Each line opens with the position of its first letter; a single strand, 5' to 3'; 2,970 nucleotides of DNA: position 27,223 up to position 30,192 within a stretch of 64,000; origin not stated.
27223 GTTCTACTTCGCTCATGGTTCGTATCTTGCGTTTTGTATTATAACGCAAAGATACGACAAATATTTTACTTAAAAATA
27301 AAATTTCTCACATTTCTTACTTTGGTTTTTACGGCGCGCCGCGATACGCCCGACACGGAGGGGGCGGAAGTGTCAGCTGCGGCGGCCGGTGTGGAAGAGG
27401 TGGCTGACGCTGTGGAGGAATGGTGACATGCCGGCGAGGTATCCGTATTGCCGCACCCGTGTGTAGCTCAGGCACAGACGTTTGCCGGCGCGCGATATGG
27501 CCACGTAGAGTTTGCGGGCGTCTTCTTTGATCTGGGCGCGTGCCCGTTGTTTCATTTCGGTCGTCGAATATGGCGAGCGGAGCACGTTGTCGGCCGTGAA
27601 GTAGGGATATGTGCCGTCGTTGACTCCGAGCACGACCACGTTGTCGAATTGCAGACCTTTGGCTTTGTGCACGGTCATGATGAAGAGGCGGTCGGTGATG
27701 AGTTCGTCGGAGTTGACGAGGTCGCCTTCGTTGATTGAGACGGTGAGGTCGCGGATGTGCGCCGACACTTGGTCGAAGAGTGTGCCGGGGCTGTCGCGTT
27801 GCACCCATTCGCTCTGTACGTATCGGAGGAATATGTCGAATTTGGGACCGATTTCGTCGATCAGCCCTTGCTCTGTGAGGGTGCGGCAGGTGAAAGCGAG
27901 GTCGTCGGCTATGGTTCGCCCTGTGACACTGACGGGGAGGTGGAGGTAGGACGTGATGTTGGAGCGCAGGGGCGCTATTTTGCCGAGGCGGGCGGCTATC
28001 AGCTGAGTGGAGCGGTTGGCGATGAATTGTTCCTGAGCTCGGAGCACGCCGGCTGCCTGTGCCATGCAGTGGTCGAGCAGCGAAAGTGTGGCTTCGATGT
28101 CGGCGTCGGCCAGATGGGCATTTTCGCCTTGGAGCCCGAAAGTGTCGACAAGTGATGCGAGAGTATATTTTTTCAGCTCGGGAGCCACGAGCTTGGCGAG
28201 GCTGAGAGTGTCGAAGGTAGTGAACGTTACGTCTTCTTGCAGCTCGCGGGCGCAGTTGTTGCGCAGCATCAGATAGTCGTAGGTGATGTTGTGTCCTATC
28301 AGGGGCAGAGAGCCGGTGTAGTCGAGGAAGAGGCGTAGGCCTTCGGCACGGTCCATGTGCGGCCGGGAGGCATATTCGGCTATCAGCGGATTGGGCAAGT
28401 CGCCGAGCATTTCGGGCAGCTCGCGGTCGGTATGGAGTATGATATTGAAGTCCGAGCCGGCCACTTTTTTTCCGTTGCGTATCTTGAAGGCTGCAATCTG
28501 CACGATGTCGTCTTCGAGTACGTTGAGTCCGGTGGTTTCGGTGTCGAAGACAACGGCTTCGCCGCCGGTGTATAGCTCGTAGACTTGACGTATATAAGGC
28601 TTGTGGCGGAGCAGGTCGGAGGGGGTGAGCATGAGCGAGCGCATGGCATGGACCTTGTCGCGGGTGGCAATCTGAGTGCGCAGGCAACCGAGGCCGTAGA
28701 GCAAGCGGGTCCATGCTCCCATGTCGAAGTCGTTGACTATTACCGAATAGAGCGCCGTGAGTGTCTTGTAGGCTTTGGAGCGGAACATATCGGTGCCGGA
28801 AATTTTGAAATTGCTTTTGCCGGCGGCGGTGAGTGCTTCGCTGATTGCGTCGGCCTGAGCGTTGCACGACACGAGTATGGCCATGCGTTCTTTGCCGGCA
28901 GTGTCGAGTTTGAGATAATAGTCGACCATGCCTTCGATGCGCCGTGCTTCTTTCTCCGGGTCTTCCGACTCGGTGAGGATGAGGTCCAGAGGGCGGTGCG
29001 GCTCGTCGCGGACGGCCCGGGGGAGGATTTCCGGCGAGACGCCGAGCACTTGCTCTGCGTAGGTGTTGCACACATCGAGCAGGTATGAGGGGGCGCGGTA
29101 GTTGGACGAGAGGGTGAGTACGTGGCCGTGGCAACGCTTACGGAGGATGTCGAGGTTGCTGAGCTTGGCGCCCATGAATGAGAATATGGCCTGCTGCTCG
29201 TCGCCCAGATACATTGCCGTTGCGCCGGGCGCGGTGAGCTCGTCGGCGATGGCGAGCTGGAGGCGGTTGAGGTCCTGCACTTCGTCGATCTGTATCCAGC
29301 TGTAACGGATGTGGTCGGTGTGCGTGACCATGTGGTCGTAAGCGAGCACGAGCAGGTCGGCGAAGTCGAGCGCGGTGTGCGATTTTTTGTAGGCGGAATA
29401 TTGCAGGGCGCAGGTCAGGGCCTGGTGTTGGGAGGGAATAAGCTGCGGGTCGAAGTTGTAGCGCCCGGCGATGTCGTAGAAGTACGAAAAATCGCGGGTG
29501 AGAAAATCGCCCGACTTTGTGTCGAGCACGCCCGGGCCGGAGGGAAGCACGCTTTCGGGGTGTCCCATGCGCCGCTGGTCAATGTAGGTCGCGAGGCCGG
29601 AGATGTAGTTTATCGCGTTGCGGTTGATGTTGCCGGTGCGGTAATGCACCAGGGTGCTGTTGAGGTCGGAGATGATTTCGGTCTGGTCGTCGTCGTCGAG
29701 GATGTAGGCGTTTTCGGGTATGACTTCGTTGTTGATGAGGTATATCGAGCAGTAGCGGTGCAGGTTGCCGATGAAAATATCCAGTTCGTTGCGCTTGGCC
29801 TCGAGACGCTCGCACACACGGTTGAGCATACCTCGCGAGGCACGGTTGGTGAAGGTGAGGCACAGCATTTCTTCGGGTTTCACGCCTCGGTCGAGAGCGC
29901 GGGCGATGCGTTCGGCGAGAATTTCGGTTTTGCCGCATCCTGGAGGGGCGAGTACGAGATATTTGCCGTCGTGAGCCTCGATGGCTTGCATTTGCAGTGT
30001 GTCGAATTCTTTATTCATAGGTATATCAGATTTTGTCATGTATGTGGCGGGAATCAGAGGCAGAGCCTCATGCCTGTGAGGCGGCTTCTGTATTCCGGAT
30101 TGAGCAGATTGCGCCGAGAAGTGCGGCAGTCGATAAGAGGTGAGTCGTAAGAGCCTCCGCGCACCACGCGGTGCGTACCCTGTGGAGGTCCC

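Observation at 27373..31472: MerR, cytoplasmic FGE-domain protein and helicase-exonuclease as one tight gene string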

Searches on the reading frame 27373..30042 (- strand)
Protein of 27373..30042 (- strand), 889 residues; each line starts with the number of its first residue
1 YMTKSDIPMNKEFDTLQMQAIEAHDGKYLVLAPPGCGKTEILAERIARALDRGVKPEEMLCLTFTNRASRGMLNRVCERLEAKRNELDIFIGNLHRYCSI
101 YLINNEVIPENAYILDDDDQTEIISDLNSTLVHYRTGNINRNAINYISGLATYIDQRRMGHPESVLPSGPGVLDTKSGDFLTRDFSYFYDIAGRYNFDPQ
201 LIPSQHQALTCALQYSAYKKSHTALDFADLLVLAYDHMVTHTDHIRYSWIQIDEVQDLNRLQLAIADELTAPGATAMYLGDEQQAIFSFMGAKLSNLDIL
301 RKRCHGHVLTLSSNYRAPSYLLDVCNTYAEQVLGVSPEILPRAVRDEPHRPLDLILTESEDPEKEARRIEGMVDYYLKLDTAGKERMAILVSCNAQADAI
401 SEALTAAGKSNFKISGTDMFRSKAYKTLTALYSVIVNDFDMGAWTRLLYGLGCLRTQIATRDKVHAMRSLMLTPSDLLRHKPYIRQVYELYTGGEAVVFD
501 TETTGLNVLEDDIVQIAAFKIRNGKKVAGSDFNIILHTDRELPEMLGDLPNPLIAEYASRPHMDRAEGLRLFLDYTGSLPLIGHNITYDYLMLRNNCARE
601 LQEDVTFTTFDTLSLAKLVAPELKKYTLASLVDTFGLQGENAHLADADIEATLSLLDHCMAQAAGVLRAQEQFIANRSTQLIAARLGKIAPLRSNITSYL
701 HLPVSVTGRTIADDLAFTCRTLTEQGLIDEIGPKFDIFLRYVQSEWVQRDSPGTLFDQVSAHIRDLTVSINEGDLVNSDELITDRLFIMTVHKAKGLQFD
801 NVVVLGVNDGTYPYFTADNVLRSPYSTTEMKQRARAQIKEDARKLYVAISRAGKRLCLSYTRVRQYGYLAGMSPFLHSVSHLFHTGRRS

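Call 3: search_protein_families(library=pfam, proteins=[window:27373-30042:-], max_evalue=0.01)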
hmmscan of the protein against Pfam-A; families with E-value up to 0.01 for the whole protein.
window:27373-30042:- (889 aa): 7 families
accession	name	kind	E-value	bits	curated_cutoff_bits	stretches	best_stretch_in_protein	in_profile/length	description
PF13361.12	UvrD_C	-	3.5e-43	148.8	25.6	2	771-862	274-349/350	UvrD-like helicase C-terminal domain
PF00580.27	UvrD-helicase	-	3.7e-38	132.2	23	1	16-303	4-269/271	UvrD/REP helicase N-terminal domain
PF00929.31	RNase_T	-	4e-17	63.7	24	1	497-655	1-163/164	Exonuclease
PF13245.12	AAA_19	-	6.4e-14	52.7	25.1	1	18-289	2-133/134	AAA domain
PF13538.12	UvrD_C_2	-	2.2e-09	37.5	27.4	1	787-812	3-28/52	UvrD-like helicase C-terminal domain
PF21762.3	DEDDh_C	-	0.00076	20.1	27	1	578-656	107-185/188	DNA polymerase III subunit epsilon-like, C-terminal domain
PF01443.25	Viral_helicase1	-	0.0033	17.7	21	0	30-48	3-21/228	Viral superfamily 1 RNA helicase core domain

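Call 4: search_protein_families(library=padloc, proteins=[window:27373-30042:-], max_evalue=0.01)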
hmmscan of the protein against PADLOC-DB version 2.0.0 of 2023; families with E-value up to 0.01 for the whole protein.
window:27373-30042:- (889 aa): 55 families (the best 25 are shown)
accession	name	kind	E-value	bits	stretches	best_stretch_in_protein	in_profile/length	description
PDLC03802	RTasHel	-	1.8e-57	193.6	2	12-527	5-432/675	DRT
PDLC00132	GajB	-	1e-46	157.9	3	209-463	172-432/625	UrvD helicase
PDLC00117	GajB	-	5.7e-43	145.3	3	203-422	170-388/604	UrvD helicase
PDLC00114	GajB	-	1.8e-42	143.8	3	14-130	9-128/635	UrvD helicase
PDLC00107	GajB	-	2.3e-38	130.2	3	766-866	460-564/587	UrvD helicase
PDLC00121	GajB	-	3.1e-36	123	3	16-99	9-94/565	UrvD helicase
PDLC00127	GajB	-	2.5e-35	120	3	202-331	152-291/594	UrvD helicase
PDLC00103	GajB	-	4.6e-34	116.3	3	209-462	169-427/612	UrvD helicase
PDLC00123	GajB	-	7.8e-30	102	3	245-409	175-330/540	UrvD helicase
PDLC00130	GajB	-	2e-27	93.7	3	211-327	165-288/589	UrvD helicase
PDLC00119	GajB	-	6.2e-26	89.5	3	214-329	178-300/565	UrvD helicase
PDLC00129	GajB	-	9.7e-25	85.2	2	245-328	225-308/594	UrvD helicase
PDLC00112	GajB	-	1.3e-24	84.7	3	17-124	10-120/581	UrvD helicase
PDLC00122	GajB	-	2.6e-21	74.1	3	245-418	161-319/502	UrvD helicase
PDLC01247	DEDDh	-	1.1e-20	72.7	1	497-656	1-138/139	"CAS-I,CAS-II,CAS-III,CAS-IV,CAS-V,CAS-VI; associated"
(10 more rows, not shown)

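Call 5: search_protein_families(library=ncbifam, proteins=[window:27373-30042:-], max_evalue=0.01)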
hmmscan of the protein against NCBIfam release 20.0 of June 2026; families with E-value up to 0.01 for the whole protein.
window:27373-30042:- (889 aa): 40 families (the best 25 are shown)
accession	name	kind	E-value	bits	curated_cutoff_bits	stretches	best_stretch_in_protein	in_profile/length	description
TIGR01073.1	pcrA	equivalog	8.1e-47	160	911.2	3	214-448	169-408/725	DNA helicase PcrA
NF008743.0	PRK11773.1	equivalog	1.6e-42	145.8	965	3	215-446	174-409/720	DNA helicase II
TIGR01074.1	rep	equivalog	6.7e-42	143.6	951.45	3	206-448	161-405/668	DNA helicase Rep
TIGR01075.1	uvrD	equivalog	1.5e-40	139.2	1144.45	3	210-447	167-405/715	DNA helicase II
NF008172.0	PRK10919.1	equivalog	4.5e-34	117.7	1168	3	209-448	165-406/673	DNA helicase Rep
NF001688.0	PRK00448.1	equivalog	2.7e-26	91.5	873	1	496-664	425-589/1445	PolC-type DNA polymerase III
TIGR01405.1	polC_Gram_pos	equivalog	1.6e-24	85.8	1043.45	1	494-663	189-354/1211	DNA polymerase III subunit alpha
NF008276.0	PRK11054.1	equivalog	3.9e-24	85.1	543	3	14-88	198-273/684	DNA helicase IV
TIGR00609.1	recB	equivalog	1e-22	80.1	696.05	3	217-326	335-452/1175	exodeoxyribonuclease V subunit beta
TIGR02785.1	addA_Gpos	equivalog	3.4e-22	78.2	707.65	2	16-86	5-75/1234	helicase-exonuclease AddAB subunit AddA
NF005906.0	PRK07883.1-4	equivalog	2.3e-21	75.8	495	1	497-664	9-172/563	DEDD exonuclease domain-containing protein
TIGR02784.1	addA_alphas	equivalog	8.5e-20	70.7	860.75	2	28-81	13-66/1138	double-strand break repair helicase AddA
NF005836.0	PRK07740.1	equivalog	3.6e-19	69.1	261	1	495-663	60-226/244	hypothetical protein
NF010487.0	PRK13909.1-4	equivalog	9.1e-19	67.2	759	2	219-415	292-506/924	RecB-like helicase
NF010485.0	PRK13909.1-2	equivalog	1.4e-18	66.5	650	2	32-83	10-61/909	RecB-like helicase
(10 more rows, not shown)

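Call 13: find_encoding_contigs(protein=window:27373-30042:-, flank=10000, max_places=5)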
Protein window:27373-30042:- (889 aa): no gene with exactly this product is on record in the collection.

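Call 14: find_homologous_proteins(query=window:27373-30042:-)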
Query window:27373-30042:- (889 aa): 3868 proteins with E <= 0.001 among 8000 candidates; the best 120 are listed.
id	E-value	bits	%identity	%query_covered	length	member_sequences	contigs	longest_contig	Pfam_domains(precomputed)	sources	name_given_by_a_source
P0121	0.0e+0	1974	98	99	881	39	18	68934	PF13538.13,PF00929.32,PF13361.13,PF13245.13,PF00580.28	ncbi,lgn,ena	-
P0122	0.0e+0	1389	69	99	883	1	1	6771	PF13538.13,PF00929.32,PF13361.13,PF13245.13,PF00580.28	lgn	-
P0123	0.0e+0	1304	66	98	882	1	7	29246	PF13538.13,PF00929.32,PF13361.13,PF13245.13,PF00580.28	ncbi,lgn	-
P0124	0.0e+0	1288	66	99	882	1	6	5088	PF13538.13,PF00929.32,PF13361.13,PF13245.13,PF00580.28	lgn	-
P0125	0.0e+0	1226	63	99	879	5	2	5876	PF13538.13,PF00929.32,PF13604.13,PF13361.13,PF13245.13,PF00580.28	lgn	-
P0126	0.0e+0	1193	60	99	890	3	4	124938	PF13538.13,PF00929.32,PF01443.25,PF13361.13,PF13245.13,PF00580.28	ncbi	-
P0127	0.0e+0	1110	57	98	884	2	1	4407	PF13538.13,PF00929.32,PF01443.25,PF13361.13,PF13245.13,PF00580.28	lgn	-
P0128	0.0e+0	1076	56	98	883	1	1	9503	PF13538.13,PF00929.32,PF01443.25,PF13361.13,PF13245.13,PF00580.28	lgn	-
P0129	0.0e+0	1026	54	98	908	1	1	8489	PF13538.13,PF00929.32,PF13361.13,PF13245.13,PF00580.28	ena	-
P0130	0.0e+0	1024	53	99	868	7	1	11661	PF13538.13,PF00929.32,PF13361.13,PF13245.13,PF00580.28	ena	-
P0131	0.0e+0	1017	54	99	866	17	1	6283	PF13538.13,PF00929.32,PF13361.13,PF13245.13,PF00580.28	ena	-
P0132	0.0e+0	1016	54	99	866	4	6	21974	PF13538.13,PF00929.32,PF13361.13,PF13245.13,PF00580.28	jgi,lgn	jgi:DNA helicase-2/ATP-dependent DNA helicase PcrA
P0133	2.9e-297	1006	54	99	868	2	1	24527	PF13538.13,PF00929.32,PF13361.13,PF13245.13,PF00580.28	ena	-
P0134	7.5e-296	1002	52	98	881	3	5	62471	PF13538.13,PF00929.32,PF13604.13,PF13361.13,PF13245.13,PF00580.28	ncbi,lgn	-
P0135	5.8e-295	999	52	99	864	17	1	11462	PF13538.13,PF00929.32,PF13361.13,PF13245.13,PF00580.28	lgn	-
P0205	9.3e-264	896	50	99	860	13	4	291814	PF13538.13,PF00929.32,PF13361.13,PF13245.13,PF00580.28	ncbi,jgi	jgi:DNA helicase-2/ATP-dependent DNA helicase PcrA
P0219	2.3e-258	878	48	99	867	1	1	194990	PF13538.13,PF00929.32,PF13361.13,PF13245.13,PF00580.28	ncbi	-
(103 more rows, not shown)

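Call 15: find_encoding_contigs(protein=P0126, flank=9000, max_places=3)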
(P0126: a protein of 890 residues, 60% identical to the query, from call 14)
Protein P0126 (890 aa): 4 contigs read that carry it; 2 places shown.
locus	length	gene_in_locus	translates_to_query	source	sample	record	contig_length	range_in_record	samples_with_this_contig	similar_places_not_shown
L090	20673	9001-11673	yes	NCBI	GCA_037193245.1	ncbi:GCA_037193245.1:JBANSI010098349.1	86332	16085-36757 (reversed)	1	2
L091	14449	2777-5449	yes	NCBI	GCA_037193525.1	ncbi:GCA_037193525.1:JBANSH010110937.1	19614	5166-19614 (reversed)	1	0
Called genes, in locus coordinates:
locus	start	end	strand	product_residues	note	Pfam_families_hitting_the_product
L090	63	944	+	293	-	PF00009:GTP_EFTU, PF00350:Dynamin_N (faint), PF01926:MMR_HSR1, PF02421:FeoB_N, PF03193:RsgA_GTPase (faint), PF10662:PduV-EutP (weak), PF07650:KH_2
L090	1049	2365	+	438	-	PF00005:ABC_tran (faint), PF00009:GTP_EFTU, PF01926:MMR_HSR1, PF02421:FeoB_N, PF00009:GTP_EFTU, PF01926:MMR_HSR1, PF02421:FeoB_N, PF14714:KH_dom-like, +8 more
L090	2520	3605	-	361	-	PF00924:MS_channel_2nd, PF21082:MS_channel_3rd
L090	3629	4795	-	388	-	PF03415:Peptidase_C11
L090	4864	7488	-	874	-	PF01411:tRNA-synt_2c, PF07973:tRNA_SAD, PF02272:DHHA1 (weak)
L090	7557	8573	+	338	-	PF01551:Peptidase_M23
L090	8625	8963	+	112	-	PF00376:MerR, PF13411:MerR_1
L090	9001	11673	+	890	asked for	PF00580:UvrD-helicase, PF01443:Viral_helicase1 (faint), PF13245:AAA_19, PF13361:UvrD_C, PF00929:RNase_T, PF13538:UvrD_C_2 (faint)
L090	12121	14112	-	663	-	PF13567:DUF4131 (weak), PF03772:Competence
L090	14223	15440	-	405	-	PF13740:ACT_6, PF21086:ACT_PSP_2 (weak), PF00702:Hydrolase, PF06888:Put_Phosphatase (faint), PF12710:HAD, PF08282:Hydrolase_3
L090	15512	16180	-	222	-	PF13472:Lipase_GDSL_2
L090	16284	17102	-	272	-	PF13580:SIS_2, PF22198:GKRP_SIS_2 (weak), PF22645:GKRP_SIS_N, PF01380:SIS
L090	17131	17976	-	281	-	PF01869:BcrAD_BadFG (weak)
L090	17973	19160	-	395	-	-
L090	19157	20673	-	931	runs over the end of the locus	PF01565:FAD_binding_4, PF02913:FAD-oxidase_C, PF13183:Fer4_8 (weak)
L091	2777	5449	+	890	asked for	PF00580:UvrD-helicase, PF01443:Viral_helicase1 (faint), PF13245:AAA_19, PF13361:UvrD_C, PF00929:RNase_T, PF13538:UvrD_C_2 (faint)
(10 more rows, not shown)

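Call 16: find_encoding_contigs(protein=P0205, flank=9000, max_places=3)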
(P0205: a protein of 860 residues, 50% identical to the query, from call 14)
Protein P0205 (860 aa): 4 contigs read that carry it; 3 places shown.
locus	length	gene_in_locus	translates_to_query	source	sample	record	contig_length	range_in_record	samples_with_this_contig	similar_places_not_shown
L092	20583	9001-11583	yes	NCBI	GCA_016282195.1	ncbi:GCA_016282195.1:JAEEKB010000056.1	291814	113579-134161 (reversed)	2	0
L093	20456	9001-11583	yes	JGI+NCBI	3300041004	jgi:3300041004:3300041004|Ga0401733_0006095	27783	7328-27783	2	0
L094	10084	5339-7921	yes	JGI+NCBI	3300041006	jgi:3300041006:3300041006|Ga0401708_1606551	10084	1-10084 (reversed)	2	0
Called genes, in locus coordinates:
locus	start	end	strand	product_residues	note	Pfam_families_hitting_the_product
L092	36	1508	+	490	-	PF00478:IMPDH, PF03060:NMO (faint), PF00571:CBS, PF00977:His_biosynth (faint), PF01070:FMN_dh, PF01645:Glu_synthase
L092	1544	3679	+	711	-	PF13616:Rotamase_3, PF00639:Rotamase, PF13145:Rotamase_2 (weak), PF13616:Rotamase_3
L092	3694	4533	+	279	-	-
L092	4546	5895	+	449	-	PF09312:SurA_N (weak), PF13145:Rotamase_2, PF13616:Rotamase_3, PF00639:Rotamase, PF13616:Rotamase_3 (weak), PF00639:Rotamase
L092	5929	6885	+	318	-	PF20030:bpMoxR, PF00004:AAA (weak), PF07726:AAA_3, PF07728:AAA_5, PF17863:AAA_lid_2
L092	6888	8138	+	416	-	-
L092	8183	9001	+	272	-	PF02548:Pantoate_transf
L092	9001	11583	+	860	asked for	PF00580:UvrD-helicase, PF13245:AAA_19, PF13361:UvrD_C, PF00929:RNase_T, PF13538:UvrD_C_2 (faint)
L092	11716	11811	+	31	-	-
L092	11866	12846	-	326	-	PF08331:QueG_DUF1730, PF00037:Fer4 (faint), PF12838:Fer4_7 (weak), PF13484:Fer4_16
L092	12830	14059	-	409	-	PF22020:RlmL_1st, PF02926:THUMP, PF01170:UPF0020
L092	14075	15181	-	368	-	PF03631:Virul_fac_BrkB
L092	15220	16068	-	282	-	PF02749:QRPTase_N, PF01729:QRPTase_C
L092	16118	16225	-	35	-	-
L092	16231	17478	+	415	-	PF00994:MoCF_biosynth, PF18146:CinA_KH, PF02464:CinA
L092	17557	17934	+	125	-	PF04342:DMT_6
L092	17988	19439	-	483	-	PF00248:Aldo_ket_red, PF13187:Fer4_9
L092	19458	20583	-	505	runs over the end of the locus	PF12801:Fer4_5, PF12801:Fer4_5 (weak), PF12838:Fer4_7 (weak), PF13187:Fer4_9 (weak), PF12838:Fer4_7, PF13187:Fer4_9 (weak), PF00037:Fer4 (weak), PF12797:Fer4_2 (weak), +5 more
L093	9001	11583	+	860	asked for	PF00580:UvrD-helicase, PF13245:AAA_19, PF13361:UvrD_C, PF00929:RNase_T, PF13538:UvrD_C_2 (faint)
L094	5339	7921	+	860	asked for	PF00580:UvrD-helicase, PF13245:AAA_19, PF13361:UvrD_C, PF00929:RNase_T, PF13538:UvrD_C_2 (faint)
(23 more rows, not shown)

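Call 17: find_encoding_contigs(protein=P0219, flank=9000, max_places=2)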
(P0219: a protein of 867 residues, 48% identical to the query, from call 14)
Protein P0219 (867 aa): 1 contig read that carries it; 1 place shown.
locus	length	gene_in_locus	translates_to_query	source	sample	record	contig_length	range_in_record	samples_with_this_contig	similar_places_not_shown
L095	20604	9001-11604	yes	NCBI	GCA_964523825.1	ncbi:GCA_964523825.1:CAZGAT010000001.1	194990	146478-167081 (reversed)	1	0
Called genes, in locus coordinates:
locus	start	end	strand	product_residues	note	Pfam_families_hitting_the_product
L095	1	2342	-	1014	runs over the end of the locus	PF02837:Glyco_hydro_2_N, PF22666:Glyco_hydro_2_N2, PF00703:Glyco_hydro_2, PF16355:DUF4982, PF18565:Glyco_hydro2_C5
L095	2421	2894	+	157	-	-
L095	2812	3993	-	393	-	PF00465:Fe-ADH, PF13685:Fe-ADH_2, PF25137:ADH_Fe_C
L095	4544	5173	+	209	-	PF02525:Flavodoxin_2 (faint), PF03358:FMN_red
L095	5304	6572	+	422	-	-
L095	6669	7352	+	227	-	PF00756:Esterase (weak)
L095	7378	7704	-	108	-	PF05437:AzlD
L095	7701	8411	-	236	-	PF03591:AzlC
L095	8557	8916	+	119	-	PF04237:YjbR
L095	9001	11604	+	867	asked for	PF00580:UvrD-helicase, PF13245:AAA_19, PF13361:UvrD_C, PF00929:RNase_T, PF13538:UvrD_C_2 (faint)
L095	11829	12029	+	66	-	-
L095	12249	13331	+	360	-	PF00817:IMS, PF11798:IMS_HHH, PF21999:IMS_HHH_1, PF11799:IMS_C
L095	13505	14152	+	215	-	PF11644:DUF3256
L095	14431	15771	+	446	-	PF03825:Nuc_H_symport, PF12832:MFS_1_like, PF07690:MFS_1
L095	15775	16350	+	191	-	PF02577:BFN_dom, PF02151:UVR (weak)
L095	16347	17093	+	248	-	PF20260:PUA_4, PF04452:Methyltrans_RNA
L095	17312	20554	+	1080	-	PF13620:CarboxypepD_reg, PF13715:CarbopepD_reg_2, PF25183:OMP_b-brl_4, PF00593:TonB_dep_Rec_b-barrel (weak)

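Call 26: list_cluster_members(proteins=[P0121, P0126, P0123, P0001, P0093, P0112, P0205, P0219])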
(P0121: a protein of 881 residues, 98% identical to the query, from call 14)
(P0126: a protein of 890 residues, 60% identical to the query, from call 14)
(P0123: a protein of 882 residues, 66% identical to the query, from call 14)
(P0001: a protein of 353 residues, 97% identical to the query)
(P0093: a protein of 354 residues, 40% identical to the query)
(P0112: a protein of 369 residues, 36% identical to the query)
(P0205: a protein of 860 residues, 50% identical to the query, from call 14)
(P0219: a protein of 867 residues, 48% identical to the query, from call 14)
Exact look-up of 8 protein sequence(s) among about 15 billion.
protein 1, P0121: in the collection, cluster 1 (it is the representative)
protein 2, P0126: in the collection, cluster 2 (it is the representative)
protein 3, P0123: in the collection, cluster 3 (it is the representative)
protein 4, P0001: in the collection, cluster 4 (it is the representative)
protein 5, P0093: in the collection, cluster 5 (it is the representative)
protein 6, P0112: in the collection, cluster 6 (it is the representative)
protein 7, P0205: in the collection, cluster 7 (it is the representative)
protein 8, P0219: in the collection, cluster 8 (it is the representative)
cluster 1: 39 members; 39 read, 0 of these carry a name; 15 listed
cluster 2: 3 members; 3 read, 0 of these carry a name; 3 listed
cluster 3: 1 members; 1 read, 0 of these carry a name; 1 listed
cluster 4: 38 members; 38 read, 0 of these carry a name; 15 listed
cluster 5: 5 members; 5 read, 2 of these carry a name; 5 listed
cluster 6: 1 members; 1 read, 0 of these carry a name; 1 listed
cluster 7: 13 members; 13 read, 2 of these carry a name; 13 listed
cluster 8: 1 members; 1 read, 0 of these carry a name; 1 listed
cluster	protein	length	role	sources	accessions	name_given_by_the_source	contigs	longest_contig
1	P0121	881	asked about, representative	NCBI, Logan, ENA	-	-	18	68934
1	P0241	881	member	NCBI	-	-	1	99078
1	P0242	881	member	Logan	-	-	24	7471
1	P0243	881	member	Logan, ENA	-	-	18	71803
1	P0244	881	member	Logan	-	-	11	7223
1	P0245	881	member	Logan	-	-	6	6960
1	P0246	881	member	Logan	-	-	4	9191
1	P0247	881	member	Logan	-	-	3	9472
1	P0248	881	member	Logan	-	-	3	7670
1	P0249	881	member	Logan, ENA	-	-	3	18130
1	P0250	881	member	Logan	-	-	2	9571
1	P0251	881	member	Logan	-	-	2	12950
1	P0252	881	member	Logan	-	-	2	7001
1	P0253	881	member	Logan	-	-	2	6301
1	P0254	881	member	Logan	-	-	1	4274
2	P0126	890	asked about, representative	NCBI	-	-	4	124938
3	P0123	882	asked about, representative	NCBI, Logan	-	-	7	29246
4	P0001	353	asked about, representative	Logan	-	-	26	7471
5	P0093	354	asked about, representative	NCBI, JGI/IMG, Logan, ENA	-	hypothetical protein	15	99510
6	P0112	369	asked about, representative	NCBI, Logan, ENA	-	-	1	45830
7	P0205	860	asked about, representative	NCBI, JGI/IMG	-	DNA helicase-2/ATP-dependent DNA helicase PcrA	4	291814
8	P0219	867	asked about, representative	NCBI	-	-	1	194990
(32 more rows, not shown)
